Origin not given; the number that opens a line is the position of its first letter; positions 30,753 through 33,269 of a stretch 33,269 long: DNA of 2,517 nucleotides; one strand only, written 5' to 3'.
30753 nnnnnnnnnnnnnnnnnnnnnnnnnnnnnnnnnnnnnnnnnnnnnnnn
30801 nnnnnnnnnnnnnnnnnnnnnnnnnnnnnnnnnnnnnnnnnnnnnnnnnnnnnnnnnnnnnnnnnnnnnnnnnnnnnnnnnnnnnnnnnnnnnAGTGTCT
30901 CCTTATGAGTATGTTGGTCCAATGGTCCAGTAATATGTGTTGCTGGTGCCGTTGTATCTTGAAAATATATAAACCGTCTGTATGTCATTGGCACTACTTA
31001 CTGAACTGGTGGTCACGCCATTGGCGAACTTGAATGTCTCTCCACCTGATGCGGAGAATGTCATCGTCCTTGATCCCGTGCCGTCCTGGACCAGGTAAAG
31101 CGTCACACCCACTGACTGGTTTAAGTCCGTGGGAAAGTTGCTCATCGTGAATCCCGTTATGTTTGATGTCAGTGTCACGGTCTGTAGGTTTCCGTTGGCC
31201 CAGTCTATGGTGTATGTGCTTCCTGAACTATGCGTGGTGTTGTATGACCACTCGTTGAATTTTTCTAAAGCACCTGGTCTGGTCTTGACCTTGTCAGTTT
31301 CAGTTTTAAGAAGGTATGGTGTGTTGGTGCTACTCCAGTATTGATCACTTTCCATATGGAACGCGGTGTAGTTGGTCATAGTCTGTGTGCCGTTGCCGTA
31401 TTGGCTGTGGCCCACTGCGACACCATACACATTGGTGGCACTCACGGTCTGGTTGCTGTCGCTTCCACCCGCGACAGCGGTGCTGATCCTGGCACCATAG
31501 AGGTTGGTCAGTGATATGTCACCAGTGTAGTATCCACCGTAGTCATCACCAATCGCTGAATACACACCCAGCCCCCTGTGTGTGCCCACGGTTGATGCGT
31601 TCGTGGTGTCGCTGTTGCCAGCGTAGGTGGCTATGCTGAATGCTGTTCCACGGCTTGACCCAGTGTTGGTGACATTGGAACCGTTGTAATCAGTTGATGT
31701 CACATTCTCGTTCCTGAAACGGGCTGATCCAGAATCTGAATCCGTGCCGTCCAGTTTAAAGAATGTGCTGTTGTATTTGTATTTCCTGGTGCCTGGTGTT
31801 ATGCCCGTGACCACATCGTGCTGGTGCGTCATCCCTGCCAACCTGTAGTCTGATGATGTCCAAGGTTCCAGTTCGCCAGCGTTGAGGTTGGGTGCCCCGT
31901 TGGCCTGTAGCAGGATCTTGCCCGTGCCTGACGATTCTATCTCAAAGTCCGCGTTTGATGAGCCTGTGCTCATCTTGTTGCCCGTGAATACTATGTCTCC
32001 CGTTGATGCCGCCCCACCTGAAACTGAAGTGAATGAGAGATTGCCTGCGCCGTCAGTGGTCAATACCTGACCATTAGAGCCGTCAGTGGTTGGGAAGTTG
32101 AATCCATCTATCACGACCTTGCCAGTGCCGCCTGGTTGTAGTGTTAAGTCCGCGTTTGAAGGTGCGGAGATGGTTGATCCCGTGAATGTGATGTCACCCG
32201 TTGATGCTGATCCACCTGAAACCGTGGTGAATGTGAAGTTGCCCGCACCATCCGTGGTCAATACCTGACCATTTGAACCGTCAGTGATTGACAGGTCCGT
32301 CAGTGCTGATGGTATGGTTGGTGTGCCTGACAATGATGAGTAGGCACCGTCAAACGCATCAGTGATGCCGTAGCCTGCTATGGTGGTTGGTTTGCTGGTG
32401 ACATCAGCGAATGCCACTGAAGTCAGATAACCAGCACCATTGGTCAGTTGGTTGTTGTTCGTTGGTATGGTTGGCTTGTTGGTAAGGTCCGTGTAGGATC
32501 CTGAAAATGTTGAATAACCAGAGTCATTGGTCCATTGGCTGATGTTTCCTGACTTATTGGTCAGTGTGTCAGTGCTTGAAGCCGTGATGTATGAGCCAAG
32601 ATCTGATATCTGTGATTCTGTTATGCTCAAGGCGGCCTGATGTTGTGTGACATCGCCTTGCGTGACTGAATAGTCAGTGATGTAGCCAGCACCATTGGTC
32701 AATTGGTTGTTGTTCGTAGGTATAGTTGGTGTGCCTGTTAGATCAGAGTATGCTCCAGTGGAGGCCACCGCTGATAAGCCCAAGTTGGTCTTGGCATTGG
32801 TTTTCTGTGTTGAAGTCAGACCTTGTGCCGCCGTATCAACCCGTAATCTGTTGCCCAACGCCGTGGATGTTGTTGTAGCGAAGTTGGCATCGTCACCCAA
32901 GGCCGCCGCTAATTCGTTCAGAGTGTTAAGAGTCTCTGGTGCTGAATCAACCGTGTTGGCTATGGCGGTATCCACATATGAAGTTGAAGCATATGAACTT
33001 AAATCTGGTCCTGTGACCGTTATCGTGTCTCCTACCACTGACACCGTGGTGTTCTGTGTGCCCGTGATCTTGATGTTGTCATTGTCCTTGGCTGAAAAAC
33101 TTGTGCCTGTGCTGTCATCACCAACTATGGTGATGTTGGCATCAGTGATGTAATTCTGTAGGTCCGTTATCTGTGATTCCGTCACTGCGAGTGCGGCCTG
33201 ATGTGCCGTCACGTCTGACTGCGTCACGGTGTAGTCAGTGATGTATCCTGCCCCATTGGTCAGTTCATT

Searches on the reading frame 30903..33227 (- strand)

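Call 7: search_protein_families(library=phrogs, proteins=[window:30903-33227:-], max_evalue=0.0001)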
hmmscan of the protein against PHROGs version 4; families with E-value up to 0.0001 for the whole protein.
window:30903-33227:- (774 aa): 6 families
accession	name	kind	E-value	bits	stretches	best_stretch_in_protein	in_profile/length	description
phrog_1197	-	tail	3.6e-17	63.7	1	17-229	128-328/715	tail protein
phrog_7032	-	tail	2.8e-13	49.9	1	77-253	274-444/866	tail fiber protein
phrog_2631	-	tail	6.3e-13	49.2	1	78-135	370-427/644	tail fiber protein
phrog_4757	-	unknown function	3.8e-09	37.2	1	39-331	73-285/359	-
phrog_6043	-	unknown function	1.3e-08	34.5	1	71-197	452-576/814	-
phrog_23820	-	tail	8.4e-08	33.4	1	54-134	75-154/221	tail fiber protein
